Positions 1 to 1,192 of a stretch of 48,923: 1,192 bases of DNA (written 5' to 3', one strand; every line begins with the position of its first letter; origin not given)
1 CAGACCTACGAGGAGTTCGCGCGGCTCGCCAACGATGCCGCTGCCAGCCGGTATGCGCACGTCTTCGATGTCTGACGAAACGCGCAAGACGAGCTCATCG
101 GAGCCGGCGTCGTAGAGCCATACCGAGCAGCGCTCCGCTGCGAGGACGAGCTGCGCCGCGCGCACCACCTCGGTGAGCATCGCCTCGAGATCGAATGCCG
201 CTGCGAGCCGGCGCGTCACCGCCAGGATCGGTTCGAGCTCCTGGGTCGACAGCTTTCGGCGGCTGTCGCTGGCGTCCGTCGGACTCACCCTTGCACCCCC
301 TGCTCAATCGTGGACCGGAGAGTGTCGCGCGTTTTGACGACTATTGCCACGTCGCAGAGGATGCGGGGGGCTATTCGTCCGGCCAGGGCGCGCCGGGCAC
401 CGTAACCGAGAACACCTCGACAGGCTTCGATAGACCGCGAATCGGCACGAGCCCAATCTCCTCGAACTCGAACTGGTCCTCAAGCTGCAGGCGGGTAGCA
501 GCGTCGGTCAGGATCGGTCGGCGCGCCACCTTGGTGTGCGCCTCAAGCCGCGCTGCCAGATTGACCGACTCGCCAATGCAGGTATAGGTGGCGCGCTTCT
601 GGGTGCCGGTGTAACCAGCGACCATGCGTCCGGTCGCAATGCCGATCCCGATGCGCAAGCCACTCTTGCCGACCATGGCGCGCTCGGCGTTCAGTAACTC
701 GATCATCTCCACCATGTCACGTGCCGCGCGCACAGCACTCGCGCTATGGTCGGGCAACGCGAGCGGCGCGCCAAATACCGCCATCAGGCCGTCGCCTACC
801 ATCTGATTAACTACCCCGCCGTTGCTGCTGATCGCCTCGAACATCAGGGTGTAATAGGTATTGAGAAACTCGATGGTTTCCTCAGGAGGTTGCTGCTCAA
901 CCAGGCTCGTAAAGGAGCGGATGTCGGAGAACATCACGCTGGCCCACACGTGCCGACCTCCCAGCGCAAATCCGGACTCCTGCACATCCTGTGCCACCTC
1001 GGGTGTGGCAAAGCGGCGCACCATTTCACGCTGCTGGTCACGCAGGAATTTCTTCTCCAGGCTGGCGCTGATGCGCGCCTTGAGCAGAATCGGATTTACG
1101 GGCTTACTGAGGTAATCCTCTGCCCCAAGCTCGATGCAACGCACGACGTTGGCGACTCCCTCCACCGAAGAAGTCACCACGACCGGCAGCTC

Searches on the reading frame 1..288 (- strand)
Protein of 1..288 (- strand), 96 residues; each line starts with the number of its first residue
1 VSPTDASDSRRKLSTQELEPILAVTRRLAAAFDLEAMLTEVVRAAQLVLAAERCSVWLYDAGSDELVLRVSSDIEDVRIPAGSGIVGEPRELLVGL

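Call 11: search_protein_families(library=pfam, max_evalue=0.01, proteins=[window:1-288:-])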
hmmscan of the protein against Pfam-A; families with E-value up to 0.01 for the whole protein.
window:1-288:- (96 aa): 2 families
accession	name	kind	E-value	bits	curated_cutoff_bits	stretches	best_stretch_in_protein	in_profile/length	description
PF13492.12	GAF_3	-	0.00024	22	27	1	33-73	1-41/129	GAF domain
PF01590.32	GAF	-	0.00071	20.5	22.4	1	33-87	1-56/133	GAF domain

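Call 32: find_homologous_proteins(query=window:1-288:-)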
Query window:1-288:- (96 aa): 1 proteins with E <= 0.001 among 25 candidates.
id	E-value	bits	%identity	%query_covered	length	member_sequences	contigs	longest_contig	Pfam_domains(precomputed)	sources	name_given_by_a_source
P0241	4.5e-9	54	49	71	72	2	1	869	-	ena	-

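Call 39: search_protein_representatives(protein=window:1-288:-)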
Query: 96 residues. Proteins with E-value up to 0.001 (for the whole library): 784; up to 1e-10: 92; up to 1e-30: 0. The best 150 are listed.
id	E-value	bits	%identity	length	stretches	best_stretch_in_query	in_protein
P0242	1.9e-25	105.0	29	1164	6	17-88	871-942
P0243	1.4e-21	92.6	63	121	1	6-88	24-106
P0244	2.5e-21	91.8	42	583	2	13-88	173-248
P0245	1.7e-20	89.1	55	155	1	5-88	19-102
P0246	9.1e-20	86.8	59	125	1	11-88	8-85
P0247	3.3e-19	85.0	59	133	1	10-88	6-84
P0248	8.5e-19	83.7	28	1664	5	17-88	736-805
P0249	1.2e-18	83.2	56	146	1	9-88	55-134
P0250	1.4e-18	83.0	57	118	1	12-88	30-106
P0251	1.8e-18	82.7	60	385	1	12-88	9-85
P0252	2.0e-18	82.5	59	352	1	9-88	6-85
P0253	2.4e-18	82.2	61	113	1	12-88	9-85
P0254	2.8e-18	82.1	58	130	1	3-88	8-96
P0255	7.7e-18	80.7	58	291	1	11-88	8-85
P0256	9.2e-18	80.4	27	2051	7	19-87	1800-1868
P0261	4.6e-17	78.2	61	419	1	9-88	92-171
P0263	7.5e-17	77.5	56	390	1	9-89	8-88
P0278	2.4e-15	72.7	57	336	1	12-88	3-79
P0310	5.9e-12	61.9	49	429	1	11-87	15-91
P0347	6.8e-10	55.3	45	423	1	3-89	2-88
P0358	1.3e-09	54.4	47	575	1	11-88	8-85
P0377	5.3e-09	52.5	58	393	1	36-88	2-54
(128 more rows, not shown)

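Call 40: search_protein_families(library=pfam, max_evalue=0.001, proteins=[P0251, P0252, P0263, P0278, P0261, P0310, P0347, P0358, P0377])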
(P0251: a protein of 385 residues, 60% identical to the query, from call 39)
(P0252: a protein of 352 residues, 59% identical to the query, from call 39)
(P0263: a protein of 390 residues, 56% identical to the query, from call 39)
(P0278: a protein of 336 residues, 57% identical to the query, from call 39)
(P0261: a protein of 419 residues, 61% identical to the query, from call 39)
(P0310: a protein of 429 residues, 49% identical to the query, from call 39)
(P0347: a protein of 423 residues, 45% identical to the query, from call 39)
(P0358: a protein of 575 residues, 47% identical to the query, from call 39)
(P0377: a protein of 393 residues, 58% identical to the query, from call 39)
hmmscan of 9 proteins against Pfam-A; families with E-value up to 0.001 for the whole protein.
P0251 (385 aa): 4 families
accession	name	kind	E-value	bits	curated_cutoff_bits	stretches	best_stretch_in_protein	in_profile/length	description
PF01590.32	GAF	-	2.5e-21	77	22.4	1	30-164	1-133/133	GAF domain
PF13185.12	GAF_2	-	6.3e-15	56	28.6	1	30-165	3-136/136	GAF domain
PF13492.12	GAF_3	-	1.6e-10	42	27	1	30-166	1-129/129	GAF domain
PF07228.17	SpoIIE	-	1.9e-10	41.5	25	1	228-296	3-71/192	Stage II sporulation protein E (SpoIIE)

P0252 (352 aa): 3 families
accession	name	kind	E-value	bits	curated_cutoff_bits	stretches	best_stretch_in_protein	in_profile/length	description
PF01590.32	GAF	-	3.7e-23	83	22.4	1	30-164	1-133/133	GAF domain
PF13185.12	GAF_2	-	5e-16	59.6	28.6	1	33-165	6-136/136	GAF domain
PF13492.12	GAF_3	-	4.6e-10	40.4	27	1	33-166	4-129/129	GAF domain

P0263 (390 aa): 2 families
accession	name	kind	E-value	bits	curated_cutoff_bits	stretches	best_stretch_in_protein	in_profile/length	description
PF01590.32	GAF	-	3e-08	34.7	22.4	1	32-113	1-77/133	GAF domain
PF13185.12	GAF_2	-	0.00013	22.6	28.6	1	32-114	3-85/136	GAF domain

P0278 (336 aa): 3 families
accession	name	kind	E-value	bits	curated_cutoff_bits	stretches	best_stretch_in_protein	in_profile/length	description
PF01590.32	GAF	-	8.1e-14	52.7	22.4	1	24-129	1-105/133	GAF domain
PF13185.12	GAF_2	-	3.1e-09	37.6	28.6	1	25-130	4-107/136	GAF domain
PF13492.12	GAF_3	-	8e-07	30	27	1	27-130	4-99/129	GAF domain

P0261 (419 aa): 4 families
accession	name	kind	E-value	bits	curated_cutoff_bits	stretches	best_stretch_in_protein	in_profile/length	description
PF01590.32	GAF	-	4.9e-19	69.6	22.4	1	116-250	1-133/133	GAF domain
PF07228.17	SpoIIE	-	5.1e-15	56.4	25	1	314-393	3-82/192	Stage II sporulation protein E (SpoIIE)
PF13185.12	GAF_2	-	1.9e-14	54.5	28.6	1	116-250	3-135/136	GAF domain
PF13492.12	GAF_3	-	1.3e-06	29.3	27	1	117-252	2-129/129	GAF domain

P0310 (429 aa): 4 families
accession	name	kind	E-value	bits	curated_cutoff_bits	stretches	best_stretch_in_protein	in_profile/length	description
PF07228.17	SpoIIE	-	6.6e-40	137.5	25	1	234-425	2-191/192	Stage II sporulation protein E (SpoIIE)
PF01590.32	GAF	-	1.9e-20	74.2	22.4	1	37-171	1-133/133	GAF domain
PF13185.12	GAF_2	-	4.9e-14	53.1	28.6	1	37-171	3-135/136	GAF domain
PF13492.12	GAF_3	-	1e-07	32.8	27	1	38-173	2-129/129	GAF domain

P0347 (423 aa): 4 families
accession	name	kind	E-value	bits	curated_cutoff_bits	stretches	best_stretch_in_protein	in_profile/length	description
PF07228.17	SpoIIE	-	7.1e-44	150.5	25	1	229-420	1-191/192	Stage II sporulation protein E (SpoIIE)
PF01590.32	GAF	-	1e-23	84.8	22.4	1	32-166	1-133/133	GAF domain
PF13185.12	GAF_2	-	4.4e-18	66.3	28.6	1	31-167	2-136/136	GAF domain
PF13492.12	GAF_3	-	2e-09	38.4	27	1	33-168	2-129/129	GAF domain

P0358 (575 aa): 5 families
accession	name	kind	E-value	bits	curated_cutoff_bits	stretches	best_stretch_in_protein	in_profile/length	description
PF07228.17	SpoIIE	-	1.2e-39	136.7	25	1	228-419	2-191/192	Stage II sporulation protein E (SpoIIE)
PF01590.32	GAF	-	1.9e-17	64.5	22.4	1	30-164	1-133/133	GAF domain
PF13185.12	GAF_2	-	6.3e-16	59.3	28.6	1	30-165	3-136/136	GAF domain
PF13581.12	HATPase_c_2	-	6.3e-16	59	27.4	1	450-570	6-127/127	Histidine kinase-like ATPase domain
PF13492.12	GAF_3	-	1.8e-07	32.1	27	1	30-166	1-129/129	GAF domain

P0377 (393 aa): 3 families
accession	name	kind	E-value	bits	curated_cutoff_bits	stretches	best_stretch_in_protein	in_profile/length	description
PF07228.17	SpoIIE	-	3.4e-24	86.3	25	1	198-305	3-110/192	Stage II sporulation protein E (SpoIIE)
PF01590.32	GAF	-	6.1e-15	56.4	22.4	1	3-118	5-118/133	GAF domain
PF13185.12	GAF_2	-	1.4e-08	35.5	28.6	1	3-118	7-120/136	GAF domain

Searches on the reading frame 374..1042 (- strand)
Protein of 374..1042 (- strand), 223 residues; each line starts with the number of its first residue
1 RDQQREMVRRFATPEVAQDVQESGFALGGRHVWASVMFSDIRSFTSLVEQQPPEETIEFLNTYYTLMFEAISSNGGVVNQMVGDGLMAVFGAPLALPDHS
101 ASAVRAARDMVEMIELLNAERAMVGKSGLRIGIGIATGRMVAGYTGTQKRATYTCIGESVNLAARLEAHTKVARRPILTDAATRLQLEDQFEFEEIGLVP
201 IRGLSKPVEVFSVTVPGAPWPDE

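Call 35: search_solved_structures(query=window:374-1042:-, max_evalue=1e-15, show_alignments=4)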
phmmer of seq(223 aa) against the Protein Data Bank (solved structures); distinct sequences matched with E-value up to 1e-15: 26.
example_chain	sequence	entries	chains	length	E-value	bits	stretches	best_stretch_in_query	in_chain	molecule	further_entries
6fht_A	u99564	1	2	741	4e-28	102.1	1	8-220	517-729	Bacteriophytochrome,Adenylate cyclase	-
2w01_A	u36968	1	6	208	5.7e-28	101.5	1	27-220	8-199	ADENYLATE CYCLASE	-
1wc0_A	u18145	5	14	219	1.2e-21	80.9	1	34-209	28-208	ADENYLATE CYCLASE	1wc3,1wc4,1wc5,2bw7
1wc1_A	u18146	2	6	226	1.6e-21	80.5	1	35-209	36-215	ADENYLATE CYCLASE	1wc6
5x4t_A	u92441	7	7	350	1.6e-21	80.4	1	9-213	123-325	Photoactivated adenylyl cyclase | Family 3 adenylate cyclase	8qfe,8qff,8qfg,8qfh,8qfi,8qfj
9f1z_A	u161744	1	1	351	1.6e-21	80.4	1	9-213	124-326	Family 3 adenylate cyclase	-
5x4u_A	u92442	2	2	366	1.8e-21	80.3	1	9-213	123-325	Photoactivated adenylyl cyclase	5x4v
4yus_A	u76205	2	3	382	2e-21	80.1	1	9-213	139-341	Family 3 adenylate cyclase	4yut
9f1w_A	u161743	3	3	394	2.2e-21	80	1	9-213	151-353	Family 3 adenylate cyclase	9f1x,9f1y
3r5g_A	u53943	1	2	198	3.5e-21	79.3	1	35-213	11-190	CyaB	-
5mbg_A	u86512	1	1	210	1.9e-20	77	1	35-214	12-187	Beta subunit of photoactivated adenylyl cyclase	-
5mbh_A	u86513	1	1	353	7.4e-20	75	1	35-214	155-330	Beta subunit of photoactivated adenylyl cyclase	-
5mbk_A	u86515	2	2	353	7.8e-20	75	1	35-214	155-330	Beta subunit of photoactivated adenylyl cyclase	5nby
5mbj_A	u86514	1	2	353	7.8e-20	75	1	35-214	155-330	Beta subunit of photoactivated adenylyl cyclase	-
5m27_A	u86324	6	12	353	7.8e-20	75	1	35-214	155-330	Beta subunit of photoactivated adenylyl cyclase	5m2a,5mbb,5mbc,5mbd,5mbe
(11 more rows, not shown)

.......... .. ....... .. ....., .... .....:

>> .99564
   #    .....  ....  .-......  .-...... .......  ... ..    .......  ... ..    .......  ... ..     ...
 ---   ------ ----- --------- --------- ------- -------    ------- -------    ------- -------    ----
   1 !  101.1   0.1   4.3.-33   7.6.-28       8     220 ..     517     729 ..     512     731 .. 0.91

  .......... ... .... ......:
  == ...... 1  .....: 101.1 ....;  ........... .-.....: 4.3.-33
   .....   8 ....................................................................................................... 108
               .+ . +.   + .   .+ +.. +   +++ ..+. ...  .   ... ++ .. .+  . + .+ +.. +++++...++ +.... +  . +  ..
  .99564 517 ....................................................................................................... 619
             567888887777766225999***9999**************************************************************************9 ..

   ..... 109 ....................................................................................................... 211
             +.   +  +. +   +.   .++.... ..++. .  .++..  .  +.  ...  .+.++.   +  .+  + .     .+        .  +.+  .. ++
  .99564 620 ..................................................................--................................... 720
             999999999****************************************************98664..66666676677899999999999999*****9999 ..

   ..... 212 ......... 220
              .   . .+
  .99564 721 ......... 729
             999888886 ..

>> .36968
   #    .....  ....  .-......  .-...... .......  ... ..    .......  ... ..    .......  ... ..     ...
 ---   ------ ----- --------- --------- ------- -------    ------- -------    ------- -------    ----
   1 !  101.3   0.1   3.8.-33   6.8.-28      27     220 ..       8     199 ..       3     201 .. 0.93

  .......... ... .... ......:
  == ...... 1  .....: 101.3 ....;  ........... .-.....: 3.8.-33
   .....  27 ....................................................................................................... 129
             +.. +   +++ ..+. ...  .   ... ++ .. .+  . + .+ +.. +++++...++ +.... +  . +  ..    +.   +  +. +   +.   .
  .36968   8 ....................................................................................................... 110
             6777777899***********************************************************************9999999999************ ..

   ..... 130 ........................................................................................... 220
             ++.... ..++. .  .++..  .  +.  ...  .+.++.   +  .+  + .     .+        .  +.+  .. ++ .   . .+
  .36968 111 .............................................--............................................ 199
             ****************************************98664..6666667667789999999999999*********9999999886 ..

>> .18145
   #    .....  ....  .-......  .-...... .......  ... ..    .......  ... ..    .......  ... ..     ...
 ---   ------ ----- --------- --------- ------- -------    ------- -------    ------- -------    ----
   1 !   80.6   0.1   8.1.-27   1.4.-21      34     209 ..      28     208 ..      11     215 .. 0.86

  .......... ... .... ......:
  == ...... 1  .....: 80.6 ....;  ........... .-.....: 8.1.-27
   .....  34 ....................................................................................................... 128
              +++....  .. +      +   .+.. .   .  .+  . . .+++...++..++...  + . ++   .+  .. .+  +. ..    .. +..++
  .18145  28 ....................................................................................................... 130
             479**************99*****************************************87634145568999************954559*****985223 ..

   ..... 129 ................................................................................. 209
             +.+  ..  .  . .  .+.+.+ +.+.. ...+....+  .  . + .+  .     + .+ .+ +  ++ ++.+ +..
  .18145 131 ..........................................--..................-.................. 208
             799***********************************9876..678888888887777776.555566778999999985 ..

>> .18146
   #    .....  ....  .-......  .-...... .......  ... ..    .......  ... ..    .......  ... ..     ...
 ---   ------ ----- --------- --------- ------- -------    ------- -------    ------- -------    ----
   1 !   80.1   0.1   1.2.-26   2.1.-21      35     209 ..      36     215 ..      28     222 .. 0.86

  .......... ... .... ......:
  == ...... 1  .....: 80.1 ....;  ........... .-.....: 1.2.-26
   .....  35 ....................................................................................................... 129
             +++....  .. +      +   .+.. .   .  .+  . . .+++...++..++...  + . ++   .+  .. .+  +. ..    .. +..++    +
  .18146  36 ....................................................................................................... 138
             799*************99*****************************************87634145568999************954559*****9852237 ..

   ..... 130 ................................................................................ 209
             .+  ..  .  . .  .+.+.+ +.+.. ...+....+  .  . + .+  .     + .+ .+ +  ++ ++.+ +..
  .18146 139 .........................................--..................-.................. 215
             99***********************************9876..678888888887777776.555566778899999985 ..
